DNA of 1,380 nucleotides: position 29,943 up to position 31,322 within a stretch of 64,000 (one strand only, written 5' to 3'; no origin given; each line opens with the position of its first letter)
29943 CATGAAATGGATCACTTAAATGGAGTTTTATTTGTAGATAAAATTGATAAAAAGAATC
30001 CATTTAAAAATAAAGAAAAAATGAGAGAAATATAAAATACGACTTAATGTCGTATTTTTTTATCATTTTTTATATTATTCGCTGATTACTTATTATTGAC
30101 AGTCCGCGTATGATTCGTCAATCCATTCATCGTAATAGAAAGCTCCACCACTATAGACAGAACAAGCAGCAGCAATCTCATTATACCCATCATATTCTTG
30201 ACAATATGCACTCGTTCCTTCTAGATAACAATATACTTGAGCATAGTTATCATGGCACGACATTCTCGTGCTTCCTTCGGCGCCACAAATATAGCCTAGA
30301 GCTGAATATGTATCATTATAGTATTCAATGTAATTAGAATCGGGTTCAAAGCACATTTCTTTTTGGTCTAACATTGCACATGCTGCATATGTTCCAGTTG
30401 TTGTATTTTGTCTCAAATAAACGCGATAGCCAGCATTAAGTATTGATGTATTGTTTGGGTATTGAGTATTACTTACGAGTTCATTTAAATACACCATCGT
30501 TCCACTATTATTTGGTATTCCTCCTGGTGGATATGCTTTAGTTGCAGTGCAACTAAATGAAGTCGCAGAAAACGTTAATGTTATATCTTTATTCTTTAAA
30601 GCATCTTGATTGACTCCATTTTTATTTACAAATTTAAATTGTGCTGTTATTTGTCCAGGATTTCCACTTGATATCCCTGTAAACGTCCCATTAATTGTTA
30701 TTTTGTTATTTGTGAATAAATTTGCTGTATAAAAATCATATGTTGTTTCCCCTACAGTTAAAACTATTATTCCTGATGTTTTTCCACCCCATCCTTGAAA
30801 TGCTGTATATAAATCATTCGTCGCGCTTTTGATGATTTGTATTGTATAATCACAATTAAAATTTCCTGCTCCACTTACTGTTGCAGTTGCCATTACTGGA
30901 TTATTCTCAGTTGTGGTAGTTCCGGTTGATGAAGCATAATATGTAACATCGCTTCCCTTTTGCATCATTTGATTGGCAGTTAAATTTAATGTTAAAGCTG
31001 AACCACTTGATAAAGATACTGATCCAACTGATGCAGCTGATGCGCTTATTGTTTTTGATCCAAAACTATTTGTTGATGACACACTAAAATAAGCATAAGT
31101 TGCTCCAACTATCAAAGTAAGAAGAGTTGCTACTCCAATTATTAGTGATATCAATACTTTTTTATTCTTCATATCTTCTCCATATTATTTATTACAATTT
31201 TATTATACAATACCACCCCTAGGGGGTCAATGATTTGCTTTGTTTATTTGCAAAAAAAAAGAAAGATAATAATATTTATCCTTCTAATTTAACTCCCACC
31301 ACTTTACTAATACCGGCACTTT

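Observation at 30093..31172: Two paralogous secreted proteins with a SipW-cognate (TasA/camelysin-class) signal peptide and a novel cysteine-rich C-terminal domain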

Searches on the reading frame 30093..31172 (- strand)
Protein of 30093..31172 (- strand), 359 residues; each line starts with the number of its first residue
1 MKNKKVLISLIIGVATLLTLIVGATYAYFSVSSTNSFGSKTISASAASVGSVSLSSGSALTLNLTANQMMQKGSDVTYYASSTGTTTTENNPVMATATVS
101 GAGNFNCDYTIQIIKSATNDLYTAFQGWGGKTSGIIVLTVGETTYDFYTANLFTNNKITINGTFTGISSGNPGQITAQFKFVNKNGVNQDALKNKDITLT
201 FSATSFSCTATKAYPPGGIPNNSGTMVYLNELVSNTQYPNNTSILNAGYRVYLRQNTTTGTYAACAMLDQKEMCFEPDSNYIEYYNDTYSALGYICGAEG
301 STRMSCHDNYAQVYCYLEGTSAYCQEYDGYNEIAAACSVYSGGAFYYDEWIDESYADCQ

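Call 4: search_protein_families(library=ncbifam, proteins=[window:30093-31172:-], max_evalue=10)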
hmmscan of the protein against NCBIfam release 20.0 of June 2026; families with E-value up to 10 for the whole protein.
window:30093-31172:- (359 aa): 1 family
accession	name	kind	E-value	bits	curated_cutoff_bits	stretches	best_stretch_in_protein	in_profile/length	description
NF058633.1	StatPhSurvSpsC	equivalog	0.67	9.5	280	1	253-344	58-143/223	stationary phase survival protein SpsC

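Call 5: search_protein_families(library=pfam, proteins=[window:30093-31172:-], max_evalue=10)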
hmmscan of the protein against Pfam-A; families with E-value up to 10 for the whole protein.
window:30093-31172:- (359 aa): 2 families
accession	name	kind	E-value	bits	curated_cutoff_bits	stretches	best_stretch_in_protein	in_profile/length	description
PF12389.13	Peptidase_M73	-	0.0039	17.5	22.5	1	5-45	5-46/196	Camelysin metallo-endopeptidase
PF17781.7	RPN1_RPN2_N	-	1.2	9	22.4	1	225-272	176-223/301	RPN1 N-terminal domain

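Call 9: find_homologous_proteins(query=window:30093-31172:-, max_evalue=0.001)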
Query window:30093-31172:- (359 aa): 51 proteins with E <= 0.001 among 6221 candidates.
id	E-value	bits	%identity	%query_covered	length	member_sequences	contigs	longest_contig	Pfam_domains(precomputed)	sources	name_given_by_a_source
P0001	6.8e-89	317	51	97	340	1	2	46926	-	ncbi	-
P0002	7.6e-83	297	52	91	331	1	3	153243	-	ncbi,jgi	jgi:hypothetical protein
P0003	1.9e-70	256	62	58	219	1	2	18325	-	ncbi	-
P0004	7.6e-68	248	61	61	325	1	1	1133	-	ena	-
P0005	8.1e-68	247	60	58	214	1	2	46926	-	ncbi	-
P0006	7.5e-67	244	62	58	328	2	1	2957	-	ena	-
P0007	6.3e-65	238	58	58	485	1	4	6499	PF09479.17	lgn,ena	-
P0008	7.9e-62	228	58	55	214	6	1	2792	-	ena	-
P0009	1.7e-61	227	59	59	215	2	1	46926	-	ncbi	-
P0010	3.6e-59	219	58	55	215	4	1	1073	-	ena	-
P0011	7.0e-59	218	57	55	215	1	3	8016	-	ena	-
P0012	1.6e-58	217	41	90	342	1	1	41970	-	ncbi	-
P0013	2.3e-58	216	53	58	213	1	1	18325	-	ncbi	-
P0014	2.6e-55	206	43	87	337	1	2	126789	-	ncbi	-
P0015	6.1e-55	205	39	97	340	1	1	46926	-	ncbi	-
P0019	9.2e-54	201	55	59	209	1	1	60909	-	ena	-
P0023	1.2e-53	201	37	90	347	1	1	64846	-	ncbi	-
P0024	3.6e-52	196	51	60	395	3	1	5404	-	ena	-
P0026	2.8e-50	190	53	58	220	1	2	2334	-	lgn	-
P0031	1.3e-48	184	54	58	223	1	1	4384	-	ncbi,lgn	-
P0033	5.9e-43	166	48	59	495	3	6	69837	PF03382.21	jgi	-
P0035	5.6e-42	163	39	87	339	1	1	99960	-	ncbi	-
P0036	1.2e-41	161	47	57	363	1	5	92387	PF13306.13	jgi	-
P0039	2.8e-39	154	44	59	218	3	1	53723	-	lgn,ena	-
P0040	3.3e-39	153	50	59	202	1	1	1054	PF12389.14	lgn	-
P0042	2.8e-38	150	46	58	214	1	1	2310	-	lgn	-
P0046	3.4e-36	143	45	58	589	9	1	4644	PF03382.21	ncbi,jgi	jgi:surface protein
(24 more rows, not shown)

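Call 12: search_solved_structures(query=A1, max_evalue=10, show_alignments=3)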
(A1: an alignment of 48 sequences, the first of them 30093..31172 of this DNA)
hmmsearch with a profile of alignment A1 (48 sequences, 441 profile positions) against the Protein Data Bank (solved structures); distinct sequences matched with E-value up to 10: 0.

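Call 13: find_encoding_contigs(protein=window:30093-31172:-, flank=10000, max_places=4)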
Protein window:30093-31172:- (359 aa): no gene with exactly this product is on record in the collection.

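Call 15: find_encoding_contigs(protein=P0001, flank=10000, max_places=3)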
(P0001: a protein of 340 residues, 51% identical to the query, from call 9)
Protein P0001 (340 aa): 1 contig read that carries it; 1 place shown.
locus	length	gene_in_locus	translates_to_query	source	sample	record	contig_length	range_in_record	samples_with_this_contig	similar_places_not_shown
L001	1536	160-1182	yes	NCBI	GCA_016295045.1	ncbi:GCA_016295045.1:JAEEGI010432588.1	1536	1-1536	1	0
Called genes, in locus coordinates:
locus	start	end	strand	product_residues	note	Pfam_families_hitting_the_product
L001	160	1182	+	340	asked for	-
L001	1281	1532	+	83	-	PF02576:RimP_N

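Call 16: find_encoding_contigs(protein=P0009, flank=10000, max_places=3)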
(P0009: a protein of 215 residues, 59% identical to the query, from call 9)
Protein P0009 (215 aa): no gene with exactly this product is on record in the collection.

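Call 17: find_related_loci(query=A1, collection=genome_contigs, flank=10000)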
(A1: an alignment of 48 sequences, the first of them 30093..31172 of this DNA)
Query A1 (359 aa) in genome_contigs; peptide patterns used: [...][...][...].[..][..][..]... (x = any residue, [..] = any of these).
319 stretches matched a pattern; 118 encode a relative of the query (tblastn E <= 1e-3); the best 80 are kept; 78 distinct loci.
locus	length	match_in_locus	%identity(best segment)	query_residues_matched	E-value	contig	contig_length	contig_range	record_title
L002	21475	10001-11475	51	4-209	1e-54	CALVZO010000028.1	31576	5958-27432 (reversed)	MAG: uncultured Bacilli bacterium isolate E20__bin281 genome assembly, contig: E20__k127_2656736, whole genome shotgun s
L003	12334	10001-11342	41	1-215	3e-41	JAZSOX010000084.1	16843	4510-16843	MAG: Bacilli bacterium isolate T1900044547_TS20190013.MAGScoT_cleanbin_000041 SGB_157_k141_53088, whole genome shotgun s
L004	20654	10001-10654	28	3-213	5e-13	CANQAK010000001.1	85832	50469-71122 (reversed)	MAG: uncultured Bacilli bacterium isolate Lapin-001__bin81 genome assembly, contig: Lapin-001__NODE_394_length_85832_cov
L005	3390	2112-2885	26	1-279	4e-12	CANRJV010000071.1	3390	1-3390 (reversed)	MAG: uncultured Bacilli bacterium isolate Lapin-019__bin1 genome assembly, contig: Lapin-019__NODE_20917_length_3390_cov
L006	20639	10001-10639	25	3-208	4e-11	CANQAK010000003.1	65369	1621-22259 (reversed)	MAG: uncultured Bacilli bacterium isolate Lapin-001__bin81 genome assembly, contig: Lapin-001__NODE_625_length_65369_cov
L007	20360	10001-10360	38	4-118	3e-10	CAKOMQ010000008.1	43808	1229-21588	MAG: uncultured Bacilli bacterium isolate REFINED_METABAT215_TOP10_CONTIGS_1500_ASSEMBLY_K77_MERGED__Hadza_MoBio_hadza-A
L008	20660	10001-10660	28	4-216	4e-10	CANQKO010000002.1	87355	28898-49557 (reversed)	MAG: uncultured Bacilli bacterium isolate Lapin-027__bin20 genome assembly, contig: Lapin-027__NODE_164_length_87355_cov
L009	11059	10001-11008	27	1-339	3e-9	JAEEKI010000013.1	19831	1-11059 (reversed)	MAG: Bacillales bacterium isolate Tb.RUG.19 k141_5054804_flag=1_multi=58.7527_len=19831, whole genome shotgun sequence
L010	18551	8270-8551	32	4-98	1e-8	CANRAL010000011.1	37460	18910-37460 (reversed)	MAG: uncultured Bacilli bacterium isolate Lapin-016__bin54 genome assembly, contig: Lapin-016__NODE_914_length_37460_cov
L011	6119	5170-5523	28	1-123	5e-8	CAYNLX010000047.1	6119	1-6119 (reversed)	MAG TPA_asm: uncultured Muribaculaceae bacterium isolate SRP192927_co4_182 genome assembly, contig: NODE_35374_length_61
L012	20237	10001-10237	36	4-82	1e-7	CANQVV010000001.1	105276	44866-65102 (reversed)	MAG: uncultured Bacilli bacterium isolate Lapin-014__bin22 genome assembly, contig: Lapin-014__NODE_74_length_105276_cov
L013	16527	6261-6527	34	2-90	1e-7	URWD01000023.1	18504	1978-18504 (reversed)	uncultured Tenericutes bacterium isolate UMGS1410 genome assembly, contig: NODE_1038_length_18504_cov_8.893057, whole ge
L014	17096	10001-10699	24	4-238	1e-12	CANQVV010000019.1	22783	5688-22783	MAG: uncultured Bacilli bacterium isolate Lapin-014__bin22 genome assembly, contig: Lapin-014__NODE_1803_length_22783_co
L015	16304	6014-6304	32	2-98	1e-7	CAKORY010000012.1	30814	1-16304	MAG: uncultured Bacilli bacterium isolate REFINED_METABAT215_TOP10_CONTIGS_1500_ASSEMBLY_K77_MERGED__Hadza_MoBio_hadza-E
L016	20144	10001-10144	50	1-48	2e-7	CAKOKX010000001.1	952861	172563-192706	MAG: uncultured Bacilli bacterium isolate REFINED_METABAT215_TOP10_CONTIGS_1500_ASSEMBLY_K77_MERGED__Hadza_MoBio_hadza-I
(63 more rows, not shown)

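Call 18: predict_structure(alignment_id=A1)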
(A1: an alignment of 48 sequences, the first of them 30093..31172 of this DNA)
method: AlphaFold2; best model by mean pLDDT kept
length: 359 residues; sequences in the alignment: 48
mean_pLDDT: 69.1   pTM: 0.56
mean pLDDT of the five models: 69.1, 68.0, 67.5, 67.3, 64.1
residues with pLDDT >= 90: 132; 70-90: 49; 50-70: 67; < 50: 111
segments of 3 or more residues with pLDDT < 50: 24-28, 38-40, 213-249, 278-296, 308-313, 324-359
pLDDT, mean of each block of 10 residues (from residue 1): 79 84 54 53 55 83 92 96 94 90 85 95 97 97 97 96 89 94 96 94 89 47 41 32 36 64 60 55 38 45 50 52 45 39 32 35
secondary structure, 60 per line:
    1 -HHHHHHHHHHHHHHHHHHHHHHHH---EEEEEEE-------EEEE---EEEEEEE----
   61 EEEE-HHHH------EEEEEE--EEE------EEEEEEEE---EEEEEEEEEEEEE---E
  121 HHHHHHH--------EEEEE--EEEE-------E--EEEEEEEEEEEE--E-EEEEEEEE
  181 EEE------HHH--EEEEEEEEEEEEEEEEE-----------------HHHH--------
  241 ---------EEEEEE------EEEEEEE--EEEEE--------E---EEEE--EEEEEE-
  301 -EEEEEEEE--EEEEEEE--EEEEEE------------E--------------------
elements in order: H2-25 E29-35 E43-46 E50-56 E61-64 H66-69 E76-81 E84-86 E93-100 E104-116 H121-127 E136-140 E143-146 E157-168 E173-183 E195-211 H229-232 E250-255 E262-268 E271-275 E288-291 E294-299 E302-309 E312-318 E321-326

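Call 20: fold_search(model_id=the predicted structure, library=pdb)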
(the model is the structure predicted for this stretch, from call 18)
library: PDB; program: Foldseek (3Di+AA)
matches with E <= 10: 742; with E <= 0.001: 0
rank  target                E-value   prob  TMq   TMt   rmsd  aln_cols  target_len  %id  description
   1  3r4u_A                9.3e-03  0.13  0.13  0.12  23.7       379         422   10  Cell entry of botulinum neurotoxin type C is dependent upon interaction with two ganglioside molecules (released 2011-06-08)
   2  6r7e                  1.1e-02  0.60  0.17  0.30   9.7       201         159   12  N-terminally reversed variant of FimA E. coli with alanine insertion at position 20 (released 2020-05-06)
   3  7urp                  1.5e-02  0.16  0.10  0.17  14.9       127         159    9  Second cohesin module from Sca5 of Ruminococcus bromii (released 2023-05-03)
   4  6yf6_B                2.4e-02  0.57  0.16  0.29   7.6       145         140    8  EclA C-terminal domain; sugar-binding protein (released 2021-04-07)
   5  1iqa_A                3.7e-02  0.28  0.14  0.26  11.7       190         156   10  CRYSTAL STRUCTURE OF THE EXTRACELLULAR DOMAIN OF MOUSE RANK LIGAND (released 2002-03-13)
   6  6uwi_G                6.3e-02  0.14  0.14  0.09  16.9       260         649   11  Crystal structure of the Clostridium difficile translocase CDTb (released 2020-01-22)
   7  5nkt                  7.9e-02  0.44  0.20  0.37   8.6       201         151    9  FimA wt from E. coli (released 2018-05-16)
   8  6uwi_A                7.9e-02  0.12  0.14  0.09  17.2       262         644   11  Crystal structure of the Clostridium difficile translocase CDTb (released 2020-01-22)
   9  9euf_8                7.9e-02  0.04  0.09  0.06  24.2       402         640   11  Cryo-EM structure of Staphylococcus aureus bacteriophage phi812 baseplate in the pre-contraction state - complete (released 2025-04-09)
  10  1ups_B                8.4e-02  0.05  0.10  0.09  19.5       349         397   11  GlcNAc[alpha]1-4Gal releasing endo-[beta]-galactosidase from Clostridium perfringens (released 2004-11-25)
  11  3r4s_A                8.8e-02  0.07  0.12  0.11  24.1       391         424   12  Cell entry of botulinum neurotoxin type C is dependent upon interaction with two ganglioside molecules (released 2011-06-08)
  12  6uwi_D                9.3e-02  0.12  0.14  0.09  17.2       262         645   11  Crystal structure of the Clostridium difficile translocase CDTb (released 2020-01-22)
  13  4l92_A                1.0e-01  0.28  0.15  0.14   8.2       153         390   14  Structure of the RBP from lactococcal phage 1358 in complex with 2 GlcNAc molecules (released 2014-04-30)
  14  6mkb_A                1.0e-01  0.25  0.17  0.31  13.3       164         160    9  Crystal structure of murine 4-1BB ligand (released 2018-12-19)
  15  3qbq_A                1.2e-01  0.20  0.15  0.28  11.3       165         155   10  Crystal structure of extracellular domains of mouse RANK-RANKL complex (released 2011-03-02)
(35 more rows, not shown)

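Call 27: search_protein_families(library=pfam, alignment_id=A1, max_evalue=1)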
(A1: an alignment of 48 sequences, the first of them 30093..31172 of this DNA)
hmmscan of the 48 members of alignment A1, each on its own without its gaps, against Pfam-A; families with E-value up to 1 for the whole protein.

A. member 1, window:30093-31172:- (359 aa): 1 family
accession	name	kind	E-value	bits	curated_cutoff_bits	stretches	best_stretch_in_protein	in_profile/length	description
PF12389.13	Peptidase_M73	-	0.0039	17.5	22.5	1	5-45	5-46/196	Camelysin metallo-endopeptidase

B. families by the number of members that match (of 48 scanned): 51 families (the first 25 are shown)
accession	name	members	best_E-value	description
PF12389.13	Peptidase_M73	20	3.7e-06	Camelysin metallo-endopeptidase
PF13895.12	Ig_2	9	0.0045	Immunoglobulin domain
PF15012.11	DUF4519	5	0.0059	Domain of unknown function (DUF4519)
PF09716.15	ETRAMP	4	0.05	Malarial early transcribed membrane protein (ETRAMP)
PF03382.20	DUF285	3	2.2e-45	Mycoplasma protein of unknown function, DUF285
PF13306.12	LRR_5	2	1.8e-17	BspA type Leucine rich repeat region (6 copies)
PF09479.16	Flg_new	2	7.9e-13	Listeria-Bacteroides repeat domain (List_Bact_rpt)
PF18998.6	Flg_new_2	2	1.9e-05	Divergent InlB B-repeat domain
PF06024.17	Orf78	2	0.11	Orf78 (ac78)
PF00630.25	Filamin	2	0.16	Filamin/ABP280 repeat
PF03806.19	ABG_transport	1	0.0022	AbgT putative transporter family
PF20096.4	DUF6486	1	0.0069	Family of unknown function (DUF6486)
PF04478.17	Mid2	1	0.011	Mid2 like cell wall stress sensor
PF25013.1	LRR_Zer-1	1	0.013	Zer-1-like, Leucine-rich repeats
PF00047.31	ig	1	0.027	Immunoglobulin domain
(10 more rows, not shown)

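Call 28: search_protein_families(library=ncbifam, alignment_id=A1, max_evalue=1)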
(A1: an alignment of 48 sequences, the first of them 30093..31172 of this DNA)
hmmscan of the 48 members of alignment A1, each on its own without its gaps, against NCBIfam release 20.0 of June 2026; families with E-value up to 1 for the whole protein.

A. member 1, window:30093-31172:- (359 aa): 1 family
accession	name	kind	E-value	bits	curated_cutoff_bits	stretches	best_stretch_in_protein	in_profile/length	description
NF058633.1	StatPhSurvSpsC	equivalog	0.67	9.5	280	1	253-344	58-143/223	stationary phase survival protein SpsC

B. families by the number of members that match (of 48 scanned): 55 families (the first 25 are shown)
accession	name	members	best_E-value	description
TIGR04088.1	cognate_SipW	11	0.00017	SipW-dependent-type signal peptide-containing protein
TIGR02167.2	Liste_lipo_26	3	5.6e-42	PARCEL repeat-containing surface protein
NF045896.1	Mbov_0838_LP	3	3.7e-22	Mbov_0838 family PARCEL repeat surface lipoprotein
NF004285.1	PRK05696.1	3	0.033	flagellar basal body-associated protein FliL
TIGR04090.1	exp_by_SipW_IV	3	0.099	BsaA family SipW-dependent biofilm matrix protein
TIGR02543.1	List_Bact_rpt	2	2e-12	TIGR02543 family repeat protein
NF047961.1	adhesin_HupY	2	2.4e-07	leucine-rich repeat adhesin HupY/LrrG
NF003948.0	PRK05450.1-1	2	0.032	3-deoxy-manno-octulosonate cytidylyltransferase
TIGR00998.1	8a0101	2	0.036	EmrA/EmrK family multidrug efflux transporter periplasmic adaptor subunit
NF005435.1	PRK07021.1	2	0.055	flagellar basal body-associated protein FliL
NF008211.0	PRK10974.1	2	0.057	sn-glycerol-3-phosphate ABC transporter substrate-binding protein UgpB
TIGR04555.1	sulfite_DH_soxC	2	0.062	sulfite dehydrogenase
TIGR01241.2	FtsH_fam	2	0.078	ATP-dependent zinc metalloprotease FtsH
NF045974.1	conju_CD1108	2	0.18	CD1108 family mobile element protein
TIGR01732.1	tiny_TM_bacill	2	0.25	YjcZ family sporulation protein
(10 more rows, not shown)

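Call 34: find_encoding_contigs(protein=P0023, flank=1000, max_places=3)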
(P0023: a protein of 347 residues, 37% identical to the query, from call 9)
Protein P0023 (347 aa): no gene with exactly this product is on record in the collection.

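Call 37: list_cluster_members(proteins=[P0023, P0002, P0012, P0014, P0035, P0046, P0033])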
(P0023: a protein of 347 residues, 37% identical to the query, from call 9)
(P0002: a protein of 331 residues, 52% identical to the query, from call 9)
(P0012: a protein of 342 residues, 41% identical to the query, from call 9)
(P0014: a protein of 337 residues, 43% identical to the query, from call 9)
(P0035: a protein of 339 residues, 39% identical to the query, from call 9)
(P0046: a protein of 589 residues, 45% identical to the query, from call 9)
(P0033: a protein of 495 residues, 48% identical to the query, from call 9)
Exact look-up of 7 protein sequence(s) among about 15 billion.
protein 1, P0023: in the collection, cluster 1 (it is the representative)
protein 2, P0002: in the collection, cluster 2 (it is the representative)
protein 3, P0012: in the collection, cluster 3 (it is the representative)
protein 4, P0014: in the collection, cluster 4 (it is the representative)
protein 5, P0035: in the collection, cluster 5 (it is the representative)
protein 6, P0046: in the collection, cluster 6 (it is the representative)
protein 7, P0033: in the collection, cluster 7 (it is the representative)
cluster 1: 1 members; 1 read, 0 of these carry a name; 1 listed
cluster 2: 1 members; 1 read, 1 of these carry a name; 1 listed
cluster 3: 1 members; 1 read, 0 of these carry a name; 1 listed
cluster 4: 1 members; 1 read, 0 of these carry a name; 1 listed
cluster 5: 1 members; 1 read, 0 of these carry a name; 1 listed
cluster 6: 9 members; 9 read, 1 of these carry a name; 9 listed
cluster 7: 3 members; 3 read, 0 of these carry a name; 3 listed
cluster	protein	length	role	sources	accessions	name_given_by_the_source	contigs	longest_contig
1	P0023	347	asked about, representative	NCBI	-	-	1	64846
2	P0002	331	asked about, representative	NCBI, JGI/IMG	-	hypothetical protein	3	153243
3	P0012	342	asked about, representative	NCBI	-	-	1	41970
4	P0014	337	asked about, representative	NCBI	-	-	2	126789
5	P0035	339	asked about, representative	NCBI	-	-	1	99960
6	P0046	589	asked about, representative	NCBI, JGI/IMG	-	surface protein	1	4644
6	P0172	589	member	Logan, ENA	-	-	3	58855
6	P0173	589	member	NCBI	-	-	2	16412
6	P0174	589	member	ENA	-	-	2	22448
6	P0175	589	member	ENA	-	-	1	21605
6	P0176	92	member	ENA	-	-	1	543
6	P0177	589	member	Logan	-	-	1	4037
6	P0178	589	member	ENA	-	-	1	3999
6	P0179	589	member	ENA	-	-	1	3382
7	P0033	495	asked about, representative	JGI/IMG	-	-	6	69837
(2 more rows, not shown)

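Call 51: find_encoding_contigs(protein=P0015, flank=10000, max_places=3)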
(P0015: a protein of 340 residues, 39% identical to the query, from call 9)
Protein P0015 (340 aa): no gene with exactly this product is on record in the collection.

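Call 52: find_encoding_contigs(protein=P0005, flank=10000, max_places=3)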
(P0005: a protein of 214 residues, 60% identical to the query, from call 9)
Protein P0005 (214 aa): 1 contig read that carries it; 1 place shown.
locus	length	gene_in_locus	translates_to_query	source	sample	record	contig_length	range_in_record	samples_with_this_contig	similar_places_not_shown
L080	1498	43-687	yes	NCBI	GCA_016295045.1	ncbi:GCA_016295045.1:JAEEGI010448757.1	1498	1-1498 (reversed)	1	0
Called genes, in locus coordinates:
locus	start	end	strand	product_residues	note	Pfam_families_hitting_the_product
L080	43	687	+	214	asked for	-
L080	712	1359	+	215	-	-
